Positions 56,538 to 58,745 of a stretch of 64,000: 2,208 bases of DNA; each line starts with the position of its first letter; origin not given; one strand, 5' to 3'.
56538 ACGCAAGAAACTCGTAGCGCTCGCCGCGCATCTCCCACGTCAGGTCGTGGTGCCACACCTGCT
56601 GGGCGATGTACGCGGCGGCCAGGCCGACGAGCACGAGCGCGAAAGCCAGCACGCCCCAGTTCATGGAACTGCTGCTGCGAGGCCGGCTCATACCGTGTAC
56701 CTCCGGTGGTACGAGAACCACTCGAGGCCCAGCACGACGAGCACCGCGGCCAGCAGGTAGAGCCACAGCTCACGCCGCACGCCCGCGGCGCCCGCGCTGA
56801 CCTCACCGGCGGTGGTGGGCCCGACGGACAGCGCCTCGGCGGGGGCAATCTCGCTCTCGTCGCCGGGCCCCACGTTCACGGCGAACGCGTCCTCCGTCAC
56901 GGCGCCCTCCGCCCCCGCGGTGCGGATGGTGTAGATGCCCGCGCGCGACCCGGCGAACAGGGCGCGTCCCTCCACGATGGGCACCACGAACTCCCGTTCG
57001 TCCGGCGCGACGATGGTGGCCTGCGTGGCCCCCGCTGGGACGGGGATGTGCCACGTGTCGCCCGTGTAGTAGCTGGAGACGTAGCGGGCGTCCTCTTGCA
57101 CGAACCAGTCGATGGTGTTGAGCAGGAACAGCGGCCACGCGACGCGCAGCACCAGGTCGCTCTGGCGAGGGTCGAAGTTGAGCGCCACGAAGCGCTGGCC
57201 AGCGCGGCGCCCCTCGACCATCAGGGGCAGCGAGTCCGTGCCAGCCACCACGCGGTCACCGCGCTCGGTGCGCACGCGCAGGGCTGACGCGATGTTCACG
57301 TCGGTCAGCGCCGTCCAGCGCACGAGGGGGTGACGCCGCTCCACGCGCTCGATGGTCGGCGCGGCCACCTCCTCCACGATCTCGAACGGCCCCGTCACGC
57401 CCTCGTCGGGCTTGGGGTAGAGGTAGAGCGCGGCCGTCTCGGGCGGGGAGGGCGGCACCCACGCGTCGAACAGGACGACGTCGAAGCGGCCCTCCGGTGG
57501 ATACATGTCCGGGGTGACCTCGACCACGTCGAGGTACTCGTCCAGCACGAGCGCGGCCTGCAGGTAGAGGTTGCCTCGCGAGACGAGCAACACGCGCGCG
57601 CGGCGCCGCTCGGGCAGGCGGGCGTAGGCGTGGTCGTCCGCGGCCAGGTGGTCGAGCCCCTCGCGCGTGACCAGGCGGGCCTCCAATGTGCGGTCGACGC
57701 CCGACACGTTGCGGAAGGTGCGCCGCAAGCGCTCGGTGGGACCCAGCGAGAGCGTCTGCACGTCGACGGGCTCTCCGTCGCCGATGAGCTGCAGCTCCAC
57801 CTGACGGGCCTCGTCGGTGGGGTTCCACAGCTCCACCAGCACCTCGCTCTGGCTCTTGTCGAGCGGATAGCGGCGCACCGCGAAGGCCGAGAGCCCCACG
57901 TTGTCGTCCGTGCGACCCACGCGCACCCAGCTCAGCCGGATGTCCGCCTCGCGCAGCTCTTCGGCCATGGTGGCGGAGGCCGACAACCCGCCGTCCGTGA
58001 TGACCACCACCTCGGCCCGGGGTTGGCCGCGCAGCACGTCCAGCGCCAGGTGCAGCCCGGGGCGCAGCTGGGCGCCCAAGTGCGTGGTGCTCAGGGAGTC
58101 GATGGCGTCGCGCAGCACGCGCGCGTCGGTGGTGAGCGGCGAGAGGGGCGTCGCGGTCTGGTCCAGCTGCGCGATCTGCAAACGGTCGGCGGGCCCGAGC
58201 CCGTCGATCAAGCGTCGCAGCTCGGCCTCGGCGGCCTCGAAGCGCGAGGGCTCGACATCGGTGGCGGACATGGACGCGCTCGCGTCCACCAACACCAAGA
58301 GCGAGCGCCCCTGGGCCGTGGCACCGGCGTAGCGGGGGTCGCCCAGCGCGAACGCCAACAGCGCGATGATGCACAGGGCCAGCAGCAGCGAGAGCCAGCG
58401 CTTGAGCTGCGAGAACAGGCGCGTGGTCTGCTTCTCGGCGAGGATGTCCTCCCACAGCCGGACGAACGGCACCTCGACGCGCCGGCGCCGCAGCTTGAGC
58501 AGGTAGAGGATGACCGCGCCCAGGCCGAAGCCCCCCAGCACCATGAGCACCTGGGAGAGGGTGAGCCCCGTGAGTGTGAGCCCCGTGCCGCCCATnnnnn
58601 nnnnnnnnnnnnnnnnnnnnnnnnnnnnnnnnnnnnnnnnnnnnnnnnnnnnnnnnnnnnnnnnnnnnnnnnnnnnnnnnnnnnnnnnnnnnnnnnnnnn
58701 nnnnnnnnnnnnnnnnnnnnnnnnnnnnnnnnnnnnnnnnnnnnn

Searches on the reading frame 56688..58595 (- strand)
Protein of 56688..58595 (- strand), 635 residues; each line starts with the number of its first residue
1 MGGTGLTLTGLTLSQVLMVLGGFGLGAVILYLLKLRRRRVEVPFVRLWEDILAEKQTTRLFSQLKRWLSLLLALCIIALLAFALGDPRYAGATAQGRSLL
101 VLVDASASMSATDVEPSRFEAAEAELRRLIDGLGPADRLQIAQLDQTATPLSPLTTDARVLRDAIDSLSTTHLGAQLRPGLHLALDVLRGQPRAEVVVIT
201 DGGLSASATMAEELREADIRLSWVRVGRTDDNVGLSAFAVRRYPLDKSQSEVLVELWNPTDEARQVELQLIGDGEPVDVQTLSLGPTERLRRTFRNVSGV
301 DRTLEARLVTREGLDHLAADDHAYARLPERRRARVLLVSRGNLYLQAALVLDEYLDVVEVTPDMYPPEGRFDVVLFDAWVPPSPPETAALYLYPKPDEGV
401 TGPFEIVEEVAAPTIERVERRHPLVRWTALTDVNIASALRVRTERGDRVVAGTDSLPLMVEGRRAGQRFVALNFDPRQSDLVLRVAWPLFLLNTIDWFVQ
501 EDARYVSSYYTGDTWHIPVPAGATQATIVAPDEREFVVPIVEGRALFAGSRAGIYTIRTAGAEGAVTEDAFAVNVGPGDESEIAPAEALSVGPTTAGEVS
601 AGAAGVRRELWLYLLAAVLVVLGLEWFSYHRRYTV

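Call 22: find_encoding_contigs(protein=window:56688-58595:-, flank=10000, max_places=4)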
Protein window:56688-58595:- (635 aa): 2 contigs read that carry it; 2 places shown.
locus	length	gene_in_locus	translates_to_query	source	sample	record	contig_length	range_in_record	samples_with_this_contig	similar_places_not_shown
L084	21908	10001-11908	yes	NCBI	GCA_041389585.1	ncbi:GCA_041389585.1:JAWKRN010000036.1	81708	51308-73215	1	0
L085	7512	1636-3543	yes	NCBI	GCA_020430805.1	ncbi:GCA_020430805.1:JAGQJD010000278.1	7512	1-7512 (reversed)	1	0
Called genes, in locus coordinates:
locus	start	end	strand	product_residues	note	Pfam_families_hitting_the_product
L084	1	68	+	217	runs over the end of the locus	PF02517:Rce1-like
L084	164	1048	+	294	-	PF16697:Yop-YscD_cpl, PF00498:FHA, PF00990:GGDEF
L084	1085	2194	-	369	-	PF09346:SMI1_KNR4, PF14568:SUKH_6 (weak)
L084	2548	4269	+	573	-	PF01464:SLT, PF23473:LysM3_LYK4_5 (faint), PF01476:LysM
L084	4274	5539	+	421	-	PF03453:MoeA_N, PF00994:MoCF_biosynth, PF03454:MoeA_C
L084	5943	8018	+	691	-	-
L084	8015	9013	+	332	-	PF20030:bpMoxR, PF00004:AAA (weak), PF07726:AAA_3, PF07728:AAA_5, PF17863:AAA_lid_2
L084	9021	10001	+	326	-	PF01882:DUF58, PF13519:VWA_2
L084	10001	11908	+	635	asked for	PF07584:BatA, PF00092:VWA (weak), PF13519:VWA_2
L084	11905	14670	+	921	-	PF05762:VWA_CoxE (faint), PF00092:VWA (weak), PF09967:DUF2201 (faint), PF13519:VWA_2, PF07090:GATase1_like (faint), PF00092:VWA, PF13519:VWA_2, PF13768:VWA_3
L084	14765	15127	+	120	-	PF21157:DksA_N, PF01258:zf-dskA_traR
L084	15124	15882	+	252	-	PF13577:SnoaL_4 (faint), PF14534:DUF4440 (faint), PF12680:SnoaL_2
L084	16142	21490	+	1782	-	-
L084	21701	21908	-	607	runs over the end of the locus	PF01590:GAF, PF13185:GAF_2, PF13492:GAF_3, PF01590:GAF, PF13185:GAF_2, PF13492:GAF_3, PF00512:HisKA, PF02518:HATPase_c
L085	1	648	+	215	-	PF07726:AAA_3, PF17863:AAA_lid_2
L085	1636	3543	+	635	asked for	PF07584:BatA, PF00092:VWA (weak), PF13519:VWA_2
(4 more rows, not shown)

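Call 32: list_cluster_members(proteins=[window:56688-58595:-, L084:16142-21490:+, window:53469-53831:-])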
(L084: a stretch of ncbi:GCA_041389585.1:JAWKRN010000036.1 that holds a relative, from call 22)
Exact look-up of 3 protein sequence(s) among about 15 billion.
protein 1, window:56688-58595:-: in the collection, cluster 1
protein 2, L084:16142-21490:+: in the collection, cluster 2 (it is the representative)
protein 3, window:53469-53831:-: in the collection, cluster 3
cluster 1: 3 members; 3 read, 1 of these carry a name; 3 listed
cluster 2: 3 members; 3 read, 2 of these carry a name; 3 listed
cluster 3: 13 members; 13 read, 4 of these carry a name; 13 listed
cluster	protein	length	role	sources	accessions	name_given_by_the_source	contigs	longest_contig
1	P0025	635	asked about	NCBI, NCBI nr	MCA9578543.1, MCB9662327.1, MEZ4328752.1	MAG: VWA domain-containing protein [Polyangiales bacterium] | VWA domain-containing protein [Myxococcales bacterium]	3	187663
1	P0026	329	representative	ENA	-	-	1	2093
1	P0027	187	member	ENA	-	-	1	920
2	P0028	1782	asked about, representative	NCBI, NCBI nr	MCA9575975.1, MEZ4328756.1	MAG: hypothetical protein R3B40_26260 [Polyangiales bacterium] | hypothetical protein [Myxococcales bacterium]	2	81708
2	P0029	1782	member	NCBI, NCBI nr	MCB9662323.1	MAG: hypothetical protein H6726_32085 [Sandaracinaceae bacterium] | hypothetical protein [Sandaracinaceae bacterium]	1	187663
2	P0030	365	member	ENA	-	-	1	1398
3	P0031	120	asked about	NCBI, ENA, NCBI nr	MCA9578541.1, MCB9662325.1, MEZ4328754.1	MAG: TraR/DksA C4-type zinc finger protein [Polyangiales bacterium] | TraR/DksA C4-type zinc finger protein [Myxococcales bacterium]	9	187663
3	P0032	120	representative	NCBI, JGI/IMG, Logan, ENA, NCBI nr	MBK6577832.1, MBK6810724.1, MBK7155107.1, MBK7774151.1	MAG: TraR/DksA C4-type zinc finger protein [Sandaracinaceae bacterium] | DnaK suppressor protein | TraR/DksA C4-type zinc finger protein [Sandaracinaceae bacterium]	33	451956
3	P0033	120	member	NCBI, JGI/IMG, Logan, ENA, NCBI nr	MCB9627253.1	MAG: TraR/DksA C4-type zinc finger protein [Sandaracinaceae bacterium] | DnaK suppressor protein | TraR/DksA C4-type zinc finger protein [Sandaracinaceae bacterium]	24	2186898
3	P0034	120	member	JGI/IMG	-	DnaK suppressor protein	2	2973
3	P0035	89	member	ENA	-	-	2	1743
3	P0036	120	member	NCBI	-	-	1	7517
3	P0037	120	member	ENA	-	-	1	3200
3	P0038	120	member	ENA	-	-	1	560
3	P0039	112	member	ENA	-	-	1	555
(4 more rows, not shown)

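Call 33: find_encoding_contigs(protein=P0029, flank=3000, max_places=5)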
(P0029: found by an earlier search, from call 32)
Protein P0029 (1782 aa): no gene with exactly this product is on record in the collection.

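Call 34: find_encoding_contigs(protein=P0028, flank=3000, max_places=5)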
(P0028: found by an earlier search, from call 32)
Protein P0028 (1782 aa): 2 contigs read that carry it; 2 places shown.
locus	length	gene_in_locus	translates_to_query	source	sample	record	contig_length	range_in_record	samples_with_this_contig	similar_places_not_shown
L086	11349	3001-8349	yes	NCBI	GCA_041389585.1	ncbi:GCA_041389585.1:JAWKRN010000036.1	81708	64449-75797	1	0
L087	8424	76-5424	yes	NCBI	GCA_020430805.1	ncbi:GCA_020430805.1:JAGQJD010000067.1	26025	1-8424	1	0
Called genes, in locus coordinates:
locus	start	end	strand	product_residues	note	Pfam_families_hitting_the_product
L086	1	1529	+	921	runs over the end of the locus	PF05762:VWA_CoxE (faint), PF00092:VWA (weak), PF09967:DUF2201 (faint), PF13519:VWA_2, PF07090:GATase1_like (faint), PF00092:VWA, PF13519:VWA_2, PF13768:VWA_3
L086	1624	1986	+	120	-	PF21157:DksA_N, PF01258:zf-dskA_traR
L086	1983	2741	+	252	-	PF13577:SnoaL_4 (faint), PF14534:DUF4440 (faint), PF12680:SnoaL_2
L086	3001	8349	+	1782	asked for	-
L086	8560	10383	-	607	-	PF01590:GAF, PF13185:GAF_2, PF13492:GAF_3, PF01590:GAF, PF13185:GAF_2, PF13492:GAF_3, PF00512:HisKA, PF02518:HATPase_c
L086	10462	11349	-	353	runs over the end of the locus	PF01476:LysM (weak)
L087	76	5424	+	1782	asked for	-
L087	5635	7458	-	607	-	PF01590:GAF, PF13185:GAF_2, PF13492:GAF_3, PF01590:GAF, PF13185:GAF_2, PF13492:GAF_3, PF00512:HisKA, PF02518:HATPase_c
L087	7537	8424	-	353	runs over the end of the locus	PF01476:LysM (weak)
